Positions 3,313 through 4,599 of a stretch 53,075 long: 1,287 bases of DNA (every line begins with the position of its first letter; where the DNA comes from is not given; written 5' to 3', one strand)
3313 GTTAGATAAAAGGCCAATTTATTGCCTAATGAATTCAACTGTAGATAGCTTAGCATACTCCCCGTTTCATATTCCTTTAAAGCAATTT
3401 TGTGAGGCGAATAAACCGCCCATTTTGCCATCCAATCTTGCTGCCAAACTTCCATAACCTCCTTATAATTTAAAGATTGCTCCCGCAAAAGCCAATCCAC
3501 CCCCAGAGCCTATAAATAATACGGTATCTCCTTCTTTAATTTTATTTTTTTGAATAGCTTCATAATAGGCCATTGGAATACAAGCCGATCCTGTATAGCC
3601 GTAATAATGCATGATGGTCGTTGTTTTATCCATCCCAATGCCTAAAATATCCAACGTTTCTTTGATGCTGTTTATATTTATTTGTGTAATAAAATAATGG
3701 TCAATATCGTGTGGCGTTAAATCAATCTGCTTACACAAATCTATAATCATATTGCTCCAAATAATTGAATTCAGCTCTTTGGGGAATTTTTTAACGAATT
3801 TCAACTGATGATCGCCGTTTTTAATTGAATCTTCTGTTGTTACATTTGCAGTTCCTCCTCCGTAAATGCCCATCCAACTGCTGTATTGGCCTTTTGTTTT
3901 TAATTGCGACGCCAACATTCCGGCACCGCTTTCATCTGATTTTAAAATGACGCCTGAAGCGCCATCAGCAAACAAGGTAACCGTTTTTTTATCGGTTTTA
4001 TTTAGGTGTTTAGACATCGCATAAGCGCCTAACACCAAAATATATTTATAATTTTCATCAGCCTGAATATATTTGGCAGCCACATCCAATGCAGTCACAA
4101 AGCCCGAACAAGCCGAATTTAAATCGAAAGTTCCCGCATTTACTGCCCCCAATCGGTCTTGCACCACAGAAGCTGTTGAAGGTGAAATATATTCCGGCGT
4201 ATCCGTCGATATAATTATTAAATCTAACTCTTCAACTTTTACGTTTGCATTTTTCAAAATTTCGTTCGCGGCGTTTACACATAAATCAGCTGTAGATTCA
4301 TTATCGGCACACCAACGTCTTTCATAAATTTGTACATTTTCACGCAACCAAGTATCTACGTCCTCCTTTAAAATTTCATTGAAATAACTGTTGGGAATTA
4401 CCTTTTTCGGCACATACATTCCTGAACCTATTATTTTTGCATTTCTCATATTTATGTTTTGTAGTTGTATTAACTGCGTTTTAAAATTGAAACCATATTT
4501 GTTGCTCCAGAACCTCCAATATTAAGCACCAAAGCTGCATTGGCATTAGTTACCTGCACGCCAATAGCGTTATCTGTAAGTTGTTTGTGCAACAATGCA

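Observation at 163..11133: TetR-led, translationally coupled nine-gene cluster mixing outer- and inner-membrane transport with thiolase / FabH-like / CoA-ligase / SDR chemistry and two hydrolases, with no described pathway I can match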

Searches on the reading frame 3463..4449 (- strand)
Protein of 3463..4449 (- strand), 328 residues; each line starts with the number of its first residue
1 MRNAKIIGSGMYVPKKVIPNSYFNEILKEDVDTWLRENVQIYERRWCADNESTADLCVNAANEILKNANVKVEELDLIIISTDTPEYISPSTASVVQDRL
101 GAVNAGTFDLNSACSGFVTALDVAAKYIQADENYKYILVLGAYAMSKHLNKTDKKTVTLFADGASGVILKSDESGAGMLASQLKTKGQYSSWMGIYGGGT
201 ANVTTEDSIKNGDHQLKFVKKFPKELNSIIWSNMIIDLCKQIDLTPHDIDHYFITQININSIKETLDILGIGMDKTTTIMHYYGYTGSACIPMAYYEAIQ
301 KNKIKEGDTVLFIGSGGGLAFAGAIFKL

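Call 3: search_protein_families(library=pfam, proteins=[window:3463-4449:-])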
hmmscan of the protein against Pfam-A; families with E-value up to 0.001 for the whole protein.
window:3463-4449:- (328 aa): 4 families
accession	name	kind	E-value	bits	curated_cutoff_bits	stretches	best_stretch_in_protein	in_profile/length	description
PF08545.16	ACP_syn_III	-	2.5e-24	85.4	24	1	108-187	1-80/80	3-Oxoacyl-[acyl-carrier-protein (ACP)] synthase III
PF08541.16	ACP_syn_III_C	-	1.1e-23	83.6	26.6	1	240-327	2-89/90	3-Oxoacyl-[acyl-carrier-protein (ACP)] synthase III C terminal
PF08392.18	FAE1_CUT1_RppA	-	6.2e-05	22.9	27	1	51-173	81-207/290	FAE1/Type III polyketide synthase-like protein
PF00108.29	Thiolase_N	-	0.00021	21.2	26.4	1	50-179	20-158/260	Thiolase, N-terminal domain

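Call 4: search_protein_families(library=ncbifam, proteins=[window:3463-4449:-])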
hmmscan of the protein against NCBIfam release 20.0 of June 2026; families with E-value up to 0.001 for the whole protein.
window:3463-4449:- (328 aa): 18 families
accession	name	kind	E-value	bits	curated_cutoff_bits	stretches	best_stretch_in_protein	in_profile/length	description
NF006829.0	PRK09352.1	subfamily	8e-74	248.5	249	1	2-327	3-320/322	beta-ketoacyl-ACP synthase 3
TIGR00747.1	fabH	subfamily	1.4e-64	218.2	292.1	1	3-327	2-321/322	beta-ketoacyl-ACP synthase III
NF004623.0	PRK05963.1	equivalog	1.5e-51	175.6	437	1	2-325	4-325/328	beta-ketoacyl-ACP synthase III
NF005541.0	PRK07204.1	equivalog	1.2e-50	172.8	402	1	1-326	2-327/329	beta-ketoacyl-ACP synthase III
NF005308.0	PRK06840.1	equivalog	5.6e-44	150.5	315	1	3-327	4-334/339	3-oxoacyl-ACP synthase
NF006720.0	PRK09258.1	equivalog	6.2e-28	98.1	285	2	37-142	45-150/338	3-oxoacyl-ACP synthase III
NF005703.0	PRK07515.1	equivalog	4.1e-25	88.5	304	1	51-323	94-367/373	beta-ketoacyl-ACP synthase III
NF009519.0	PRK12880.1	equivalog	1.4e-23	83.8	436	1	3-297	7-311/353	beta-ketoacyl-ACP synthase III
NF003274.0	PRK04262.1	equivalog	4.9e-16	58.7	244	1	4-174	3-169/347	hydroxymethylglutaryl-CoA synthase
TIGR00748.1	HMG_CoA_syn_Arc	equivalog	2.8e-12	46.6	353.35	1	4-318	2-297/345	hydroxymethylglutaryl-CoA synthase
NF005293.2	PRK06816.1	subfamily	1.4e-10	40.8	450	1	47-147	50-154/378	StlD/DarB family beta-ketosynthase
NF053539.1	resorcinol_DarB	exception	1e-08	34.8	550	1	50-147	55-155/377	dialkylresorcinol biosynthesis protein DarB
TIGR01835.1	HMG-CoA-S_prok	equivalog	3.6e-08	32.6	360.35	1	12-143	9-137/382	hydroxymethylglutaryl-CoA synthase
NF006030.0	PRK08170.1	equivalog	1e-06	27.7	593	1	52-162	33-143/434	acetyl-CoA C-acetyltransferase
NF004720.0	PRK06064.1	subfamily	1.4e-06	27.4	420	1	50-158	19-128/389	thiolase domain-containing protein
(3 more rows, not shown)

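Call 9: find_related_loci(query=window:3463-4449:-, collection=genome_contigs, flank=10000)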
Query window:3463-4449:- (328 aa) in genome_contigs; peptide patterns used: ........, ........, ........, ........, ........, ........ (x = any residue, [..] = any of these).
181 stretches matched a pattern; 14 encode a relative of the query (tblastn E <= 1e-3); 14 distinct loci.
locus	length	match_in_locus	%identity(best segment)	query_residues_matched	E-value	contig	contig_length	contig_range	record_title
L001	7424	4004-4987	95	1-328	0e+0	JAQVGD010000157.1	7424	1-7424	MAG: Lutibacter sp. isolate STE_174 NODE_27644_length_7424_cov_3.370563_Sandtown_E, whole genome shotgun sequence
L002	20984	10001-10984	94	1-328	0e+0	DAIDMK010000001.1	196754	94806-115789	MAG TPA_asm: Lutibacter sp. isolate clean449 NODE_1_length_196754_cov_10.973001, whole genome shotgun sequence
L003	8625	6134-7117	94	1-328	0e+0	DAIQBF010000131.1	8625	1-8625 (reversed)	MAG TPA_asm: Lutibacter sp. isolate CTOTU27531 NODE_1671_length_8625_cov_5.605368, whole genome shotgun sequence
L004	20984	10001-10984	93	1-328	0e+0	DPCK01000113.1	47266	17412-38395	MAG TPA_asm: Lutibacter sp. isolate UBA8495 contig_74397, whole genome shotgun sequence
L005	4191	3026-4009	93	1-328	0e+0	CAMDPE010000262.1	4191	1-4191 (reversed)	MAG: Lutibacter flavus isolate MiH-22jul19-188 genome assembly, contig: MiH-22jul19-C55065, whole genome shotgun sequenc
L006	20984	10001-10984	93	1-328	0e+0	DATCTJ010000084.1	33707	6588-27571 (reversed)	MAG TPA_asm: Lutibacter sp. isolate SMAG_U7328 k141_22307, whole genome shotgun sequence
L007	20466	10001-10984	93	1-328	0e+0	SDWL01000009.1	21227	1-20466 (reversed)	MAG: Lutibacter sp. isolate MAG-BB-2 scaffold_140, whole genome shotgun sequence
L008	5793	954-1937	88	1-328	0e+0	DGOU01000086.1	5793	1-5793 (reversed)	MAG TPA_asm: Lutibacter sp. UBA4458 UBA4458_contig_129527, whole genome shotgun sequence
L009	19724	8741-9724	94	1-328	0e+0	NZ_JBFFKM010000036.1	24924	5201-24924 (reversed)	MAG: Lutibacter sp. isolate Mix_mud18.2022.04.100 k141_894153_length_24924_cov_35.5060, whole genome shotgun sequence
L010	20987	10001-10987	67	1-328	3e-150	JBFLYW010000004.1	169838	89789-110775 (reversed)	MAG: Bacteroidota bacterium isolate MAG095 MAG095_4, whole genome shotgun sequence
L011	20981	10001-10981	63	2-328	2e-145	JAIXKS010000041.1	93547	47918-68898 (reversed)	MAG: Chitinophagales bacterium isolate UW1SPNA035 one-stage_bin035_NODE_317, whole genome shotgun sequence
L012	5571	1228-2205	57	2-327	2e-135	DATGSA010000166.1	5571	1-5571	MAG TPA_asm: Flavobacteriaceae bacterium isolate SMAG_U10465 k141_588953, whole genome shotgun sequence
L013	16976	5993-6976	60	1-327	1e-134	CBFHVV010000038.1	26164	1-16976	MAG: Croceimicrobium sp. isolate Co_bin_245_strict genome assembly, contig: Co_bin_245_strict_c38, whole genome shotgun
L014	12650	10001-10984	61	1-327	4e-138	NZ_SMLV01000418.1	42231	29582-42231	Fulvivirga lutimaris strain KCTC 42720 Contig_504, whole genome shotgun sequence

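Call 11: search_solved_structures(query=window:3463-4449:-, show_alignments=2)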
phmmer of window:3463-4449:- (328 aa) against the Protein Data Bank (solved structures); distinct sequences matched with E-value up to 0.001: 65 (the best 60 are shown).
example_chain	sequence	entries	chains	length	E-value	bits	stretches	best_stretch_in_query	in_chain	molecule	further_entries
1zow_A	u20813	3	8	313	8.2e-49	169.7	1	3-323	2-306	3-oxoacyl-[acyl-carrier-protein] synthase III | 3-oxoacyl-[acyl-carrier-protein] synthase 3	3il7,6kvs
2ebd_A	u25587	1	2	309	1.5e-46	162.2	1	4-325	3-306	3-oxoacyl-[acyl-carrier-protein] synthase 3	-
8vd9_A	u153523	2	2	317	2.2e-44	155.1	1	3-323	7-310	Beta-ketoacyl-[acyl-carrier-protein] synthase III 1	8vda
4wzu_A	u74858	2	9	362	6.7e-44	153.5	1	4-322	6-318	3-oxoacyl-[acyl-carrier-protein] synthase 3 protein 2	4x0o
4ryb_A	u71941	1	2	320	3.9e-43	151.1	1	1-325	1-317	3-oxoacyl-[acyl-carrier-protein] synthase 3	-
4nhd_A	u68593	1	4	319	1.1e-42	149.5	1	4-327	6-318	3-oxoacyl-[acyl-carrier-protein] synthase 3 protein 1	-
4x9k_A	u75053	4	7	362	1.2e-42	149.4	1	4-322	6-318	3-oxoacyl-[acyl-carrier-protein] synthase 3 protein 2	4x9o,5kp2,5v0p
4dfe_A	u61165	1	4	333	3e-41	144.9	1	4-326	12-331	3-oxoacyl-[acyl-carrier-protein] synthase 3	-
3il5_A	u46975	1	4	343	3e-41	144.8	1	4-325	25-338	3-oxoacyl-[acyl-carrier-protein] synthase 3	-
3il6_A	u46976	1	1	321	1.4e-40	142.6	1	4-325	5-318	3-oxoacyl-[acyl-carrier-protein] synthase 3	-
3il4_A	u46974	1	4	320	1.5e-40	142.5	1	4-325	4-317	3-oxoacyl-[acyl-carrier-protein] synthase 3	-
5bqs_A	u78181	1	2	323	7.5e-40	140.2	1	4-325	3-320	3-oxoacyl-[acyl-carrier-protein] synthase 3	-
4ylt_A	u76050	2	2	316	7.7e-40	140.2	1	4-326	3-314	3-oxoacyl-[acyl-carrier-protein] synthase 3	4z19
1ub7_A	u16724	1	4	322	2.9e-39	138.3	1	6-326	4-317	3-oxoacyl-[acyl-carrier protein] synthase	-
6x7r_A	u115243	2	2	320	1.5e-38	136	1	4-326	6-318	3-oxoacyl-[acyl-carrier-protein] synthase 3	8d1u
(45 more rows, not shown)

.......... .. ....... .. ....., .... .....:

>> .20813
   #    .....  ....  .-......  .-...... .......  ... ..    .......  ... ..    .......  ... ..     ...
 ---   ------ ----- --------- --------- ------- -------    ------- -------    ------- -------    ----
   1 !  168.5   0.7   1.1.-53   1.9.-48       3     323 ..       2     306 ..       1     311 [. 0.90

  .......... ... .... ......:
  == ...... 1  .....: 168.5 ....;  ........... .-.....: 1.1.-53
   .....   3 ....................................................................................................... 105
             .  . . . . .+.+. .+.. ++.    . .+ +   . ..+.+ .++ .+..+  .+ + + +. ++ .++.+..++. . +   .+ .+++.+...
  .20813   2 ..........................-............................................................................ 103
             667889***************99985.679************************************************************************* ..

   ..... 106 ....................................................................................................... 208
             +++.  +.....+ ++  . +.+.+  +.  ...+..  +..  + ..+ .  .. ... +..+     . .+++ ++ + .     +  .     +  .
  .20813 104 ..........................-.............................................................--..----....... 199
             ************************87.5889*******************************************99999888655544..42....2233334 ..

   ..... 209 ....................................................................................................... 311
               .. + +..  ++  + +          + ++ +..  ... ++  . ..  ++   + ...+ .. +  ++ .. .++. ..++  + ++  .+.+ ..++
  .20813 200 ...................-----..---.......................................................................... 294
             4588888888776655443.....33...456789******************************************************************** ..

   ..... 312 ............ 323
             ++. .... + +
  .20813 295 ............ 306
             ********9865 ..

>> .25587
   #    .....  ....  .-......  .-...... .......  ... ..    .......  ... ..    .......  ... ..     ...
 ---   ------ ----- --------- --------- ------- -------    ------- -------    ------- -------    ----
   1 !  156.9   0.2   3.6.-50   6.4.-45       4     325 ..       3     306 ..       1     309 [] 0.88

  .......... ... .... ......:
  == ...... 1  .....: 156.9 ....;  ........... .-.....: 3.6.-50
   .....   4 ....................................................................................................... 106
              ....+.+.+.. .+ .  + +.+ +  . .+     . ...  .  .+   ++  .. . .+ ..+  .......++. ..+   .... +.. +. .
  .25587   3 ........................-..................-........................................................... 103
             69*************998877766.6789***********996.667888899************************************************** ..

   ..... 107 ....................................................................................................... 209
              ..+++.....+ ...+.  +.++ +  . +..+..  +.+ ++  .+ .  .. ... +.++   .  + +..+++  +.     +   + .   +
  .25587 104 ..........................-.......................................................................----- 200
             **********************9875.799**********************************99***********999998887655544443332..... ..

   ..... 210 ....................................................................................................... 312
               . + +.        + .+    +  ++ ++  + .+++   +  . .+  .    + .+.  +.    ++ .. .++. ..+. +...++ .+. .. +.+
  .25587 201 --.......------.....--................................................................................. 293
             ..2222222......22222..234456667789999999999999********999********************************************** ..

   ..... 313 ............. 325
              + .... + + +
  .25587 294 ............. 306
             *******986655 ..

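Call 17: search_protein_families(library=pfam, proteins=[L010:6172-7032:+, L010:7435-8613:+, L010:8620-9108:+, L010:9192-9932:+, L010:11002-12531:+, L010:12633-14180:+, L010:14177-14710:+, L010:14755-16326:+, L010:16336-17280:+, L010:17330-18235:+])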
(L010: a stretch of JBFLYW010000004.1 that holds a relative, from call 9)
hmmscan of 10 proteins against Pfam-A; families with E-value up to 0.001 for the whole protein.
L010:6172-7032:+ (286 aa): 1 family
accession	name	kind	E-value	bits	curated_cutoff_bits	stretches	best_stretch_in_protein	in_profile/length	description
PF11276.14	DUF3078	-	3.9e-06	27.6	25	1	49-129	13-92/92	Protein of unknown function (DUF3078)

L010:7435-8613:+ (392 aa): 4 families
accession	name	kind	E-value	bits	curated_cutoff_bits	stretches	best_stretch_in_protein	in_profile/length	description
PF00108.29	Thiolase_N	-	4.3e-99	331.5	26.4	1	4-261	1-260/260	Thiolase, N-terminal domain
PF02803.24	Thiolase_C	-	6.7e-45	152.1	27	1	268-389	1-122/123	Thiolase, C-terminal domain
PF00109.32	ketoacyl-synt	-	2.6e-05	24.4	20.8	1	83-120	169-206/252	Beta-ketoacyl synthase, N-terminal domain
PF22691.2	Thiolase_C_1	-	0.00086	19.5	28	0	283-330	13-59/144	Thiolase C-terminal domain-like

L010:8620-9108:+ (162 aa): 3 families
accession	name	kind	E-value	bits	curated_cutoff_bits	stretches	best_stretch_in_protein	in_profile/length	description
PF13463.12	HTH_27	-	3.3e-07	30.9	22.2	1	36-87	12-64/68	Winged helix DNA-binding domain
PF12802.13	MarR_2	-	1.5e-06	28.7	27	1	32-79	10-58/61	MarR family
PF01047.28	MarR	-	1.6e-06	28.3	24.6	1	35-82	11-58/59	MarR family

L010:9192-9932:+ (246 aa): 5 families
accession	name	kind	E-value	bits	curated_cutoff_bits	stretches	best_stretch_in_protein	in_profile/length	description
PF13561.12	adh_short_C2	-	5e-67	226.4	27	1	15-244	3-235/236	Enoyl-(Acyl carrier protein) reductase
PF00106.31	adh_short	-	1.5e-60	204.4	26.6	1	7-197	1-192/195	short chain dehydrogenase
PF08659.16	KR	-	6.2e-19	69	22.6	1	10-168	4-163/180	KR domain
PF23441.1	SDR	-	0.00011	22.1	27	1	83-245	91-256/258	SDR-like rossmann domain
PF01370.27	Epimerase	-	0.00016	21.6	20.9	1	10-151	2-124/240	NAD dependent epimerase/dehydratase family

L010:11002-12531:+ (509 aa): 1 family
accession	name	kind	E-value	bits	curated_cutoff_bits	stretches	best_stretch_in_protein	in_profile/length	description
PF00474.23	SSF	-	1.1e-32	113.9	22.8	1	41-442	1-394/406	Sodium:solute symporter family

L010:12633-14180:+ (515 aa): 2 families
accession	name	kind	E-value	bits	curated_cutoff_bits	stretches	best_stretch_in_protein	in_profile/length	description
PF00501.34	AMP-binding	-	8.1e-82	275.5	29.9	1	11-367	2-384/384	AMP-binding enzyme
PF13193.12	AMP-binding_C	-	1e-20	74.9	24.5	1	417-492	1-76/76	AMP-binding enzyme C-terminal domain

L010:14177-14710:+ (177 aa): 0 families

L010:14755-16326:+ (523 aa): 0 families

L010:16336-17280:+ (314 aa): 8 families
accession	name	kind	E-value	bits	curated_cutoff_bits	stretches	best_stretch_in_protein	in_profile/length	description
PF00561.26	Abhydrolase_1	-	1.4e-35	123.6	25.8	1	60-302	2-245/245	alpha/beta hydrolase fold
PF12697.13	Abhydrolase_6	-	8.3e-22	79.3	26.3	1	61-307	1-216/217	Alpha/beta hydrolase family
PF12146.15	Hydrolase_4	-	5.2e-18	65.6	27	1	59-272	5-211/239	Serine aminopeptidase, S33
PF03096.20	Ndr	-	5.2e-07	29.1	23.3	1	102-313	78-276/283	Ndr family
PF00756.26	Esterase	-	1.7e-05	25.2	22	1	96-157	85-148/251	Putative esterase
PF12695.13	Abhydrolase_5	-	5.3e-05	23.5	27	0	114-155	46-88/164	Alpha/beta hydrolase family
PF00975.26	Thioesterase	-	0.00019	22.1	26.4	1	61-146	3-88/226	Thioesterase domain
PF01764.32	Lipase_3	-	0.0004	20.7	22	1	111-144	50-83/140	Lipase (class 3)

L010:17330-18235:+ (301 aa): 5 families
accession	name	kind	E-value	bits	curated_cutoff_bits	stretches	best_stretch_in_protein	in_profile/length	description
PF00561.26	Abhydrolase_1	-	4.9e-31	108.7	25.8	1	47-289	2-245/245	alpha/beta hydrolase fold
PF12697.13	Abhydrolase_6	-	3e-22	80.8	26.3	1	48-293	1-215/217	Alpha/beta hydrolase family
PF12146.15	Hydrolase_4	-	9.3e-12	45.2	27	1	45-252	4-210/239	Serine aminopeptidase, S33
PF03096.20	Ndr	-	4.5e-05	22.8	23.3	1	67-300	51-276/283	Ndr family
PF12695.13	Abhydrolase_5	-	8e-05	22.9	27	0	95-146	40-91/164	Alpha/beta hydrolase family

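Call 18: search_protein_families(library=pfam, proteins=[L013:3762-4673:-, L013:5249-5983:+, L013:6999-8051:+, L013:8048-9568:+, L013:9561-11060:+, L013:11284-11985:+, L013:12174-13610:+, L013:13767-14273:+, L013:14340-15911:+, L013:15872-16870:+])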
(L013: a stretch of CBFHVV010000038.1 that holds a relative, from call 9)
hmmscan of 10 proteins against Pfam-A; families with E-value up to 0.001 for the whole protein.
L013:3762-4673:- (303 aa): 0 families

L013:5249-5983:+ (244 aa): 4 families
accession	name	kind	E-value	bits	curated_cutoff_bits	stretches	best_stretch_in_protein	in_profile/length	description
PF13561.12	adh_short_C2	-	1.3e-66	225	27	1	15-240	3-233/236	Enoyl-(Acyl carrier protein) reductase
PF00106.31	adh_short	-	9.2e-62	208.4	26.6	1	7-195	1-192/195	short chain dehydrogenase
PF08659.16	KR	-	1.1e-18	68.2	22.6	1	10-177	4-173/180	KR domain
PF01370.27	Epimerase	-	3.3e-06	27.1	20.9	1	10-183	2-176/240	NAD dependent epimerase/dehydratase family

L013:6999-8051:+ (350 aa): 4 families
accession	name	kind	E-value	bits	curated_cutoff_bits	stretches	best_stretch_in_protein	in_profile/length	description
PF00561.26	Abhydrolase_1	-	2.5e-19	70.3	25.8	1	27-268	3-214/245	alpha/beta hydrolase fold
PF12697.13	Abhydrolase_6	-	1.5e-17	65.4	26.3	1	27-338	1-216/217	Alpha/beta hydrolase family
PF12146.15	Hydrolase_4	-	3.8e-15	56.3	27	1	23-126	3-110/239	Serine aminopeptidase, S33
PF06821.19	Ser_hydrolase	-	0.00074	19.9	22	0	76-128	40-93/172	Serine hydrolase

L013:8048-9568:+ (506 aa): 1 family
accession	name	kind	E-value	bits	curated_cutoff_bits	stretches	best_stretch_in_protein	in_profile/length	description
PF00474.23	SSF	-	5.6e-37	128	22.8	1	41-451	1-404/406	Sodium:solute symporter family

L013:9561-11060:+ (499 aa): 2 families
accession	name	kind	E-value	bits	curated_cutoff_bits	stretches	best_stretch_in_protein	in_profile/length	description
PF00501.34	AMP-binding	-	2.7e-73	247.4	29.9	1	12-361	5-384/384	AMP-binding enzyme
PF13193.12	AMP-binding_C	-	2.3e-18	67.3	24.5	1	411-484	1-76/76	AMP-binding enzyme C-terminal domain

L013:11284-11985:+ (233 aa): 0 families

L013:12174-13610:+ (478 aa): 2 families
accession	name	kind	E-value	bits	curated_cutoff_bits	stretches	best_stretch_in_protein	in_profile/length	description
PF13428.12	TPR_14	-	3.9e-05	24.4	23.5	0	289-310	6-27/44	Tetratricopeptide repeat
PF07719.23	TPR_2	-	0.00076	19.9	27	0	286-310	3-27/34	Tetratricopeptide repeat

L013:13767-14273:+ (168 aa): 0 families

L013:14340-15911:+ (523 aa): 0 families

L013:15872-16870:+ (332 aa): 6 families
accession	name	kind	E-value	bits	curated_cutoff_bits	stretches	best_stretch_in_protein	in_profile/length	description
PF00561.26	Abhydrolase_1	-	5.1e-30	105.3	25.8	1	78-317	2-243/245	alpha/beta hydrolase fold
PF12697.13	Abhydrolase_6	-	6.2e-20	73.2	26.3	1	79-324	1-216/217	Alpha/beta hydrolase family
PF12146.15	Hydrolase_4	-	3.1e-16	59.9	27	1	77-318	5-238/239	Serine aminopeptidase, S33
PF00975.26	Thioesterase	-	3.6e-05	24.5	26.4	1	79-168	3-92/226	Thioesterase domain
PF00756.26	Esterase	-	8.1e-05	22.9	22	1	147-175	120-148/251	Putative esterase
PF02230.22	Abhydrolase_2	-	0.00025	21.4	23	0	123-169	85-132/217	Phospholipase/Carboxylesterase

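Call 21: find_homologous_proteins(query=window:3463-4449:-, max_evalue=1e-30)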
Query window:3463-4449:- (328 aa): 5667 proteins with E <= 1e-30 among 8000 candidates; the best 120 are listed.
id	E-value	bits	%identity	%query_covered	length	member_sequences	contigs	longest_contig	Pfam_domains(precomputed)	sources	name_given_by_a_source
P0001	9.7e-204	693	94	100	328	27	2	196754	PF08545.17,PF08541.17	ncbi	-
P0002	2.0e-201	686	92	100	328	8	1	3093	PF08545.17,PF08541.17,PF08392.19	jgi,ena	-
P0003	2.8e-201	685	93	100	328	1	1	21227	PF08545.17,PF08541.17,PF08392.19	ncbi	-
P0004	8.0e-200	681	92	100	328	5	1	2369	PF08545.17,PF08541.17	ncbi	-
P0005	3.4e-197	672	91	100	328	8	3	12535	PF08545.17,PF08541.17,PF08392.19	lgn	-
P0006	2.2e-194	663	89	100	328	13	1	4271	PF08545.17,PF08541.17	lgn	-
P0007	5.5e-190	648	88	100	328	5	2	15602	PF08545.17,PF08541.17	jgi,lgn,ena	-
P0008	2.2e-189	646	85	100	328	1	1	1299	PF08545.17,PF08541.17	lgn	-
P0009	1.9e-182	624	82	100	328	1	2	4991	PF08545.17,PF08541.17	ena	-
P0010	5.7e-179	612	81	100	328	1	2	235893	PF08545.17,PF08541.17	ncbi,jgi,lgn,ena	-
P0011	2.5e-178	610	80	100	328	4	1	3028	PF08545.17,PF08541.17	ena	-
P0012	2.2e-148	512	66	100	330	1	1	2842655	PF08545.17,PF08541.17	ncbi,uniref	ncbi:ketoacyl-ACP synthase III [Limibacter armeniacum]|uniref:3-oxoacyl-ACP synthase III family prot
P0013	5.2e-146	504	66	100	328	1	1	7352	PF08545.17,PF00108.30,PF08541.17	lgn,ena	-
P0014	3.8e-145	501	69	100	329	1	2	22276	PF08545.17,PF00108.30,PF08541.17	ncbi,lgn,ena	-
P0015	1.8e-144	499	67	96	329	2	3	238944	PF08545.17,PF08541.17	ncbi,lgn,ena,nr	ncbi:MAG TPA: ketoacyl-ACP synthase III [Saprospiraceae bacterium]|nr:ketoacyl-ACP synthase III [Sap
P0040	6.2e-142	490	67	100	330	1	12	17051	PF08545.17,PF08541.17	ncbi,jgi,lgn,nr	ncbi:MAG: ketoacyl-ACP synthase III [Ignavibacterium sp.]|nr:ketoacyl-ACP synthase III [Ignavibacter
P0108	3.1e-139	482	65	100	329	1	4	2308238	PF08545.17,PF08541.17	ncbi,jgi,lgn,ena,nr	ncbi:MAG TPA: ketoacyl-ACP synthase III [Melioribacteraceae bacterium]|nr:ketoacyl-ACP synthase III 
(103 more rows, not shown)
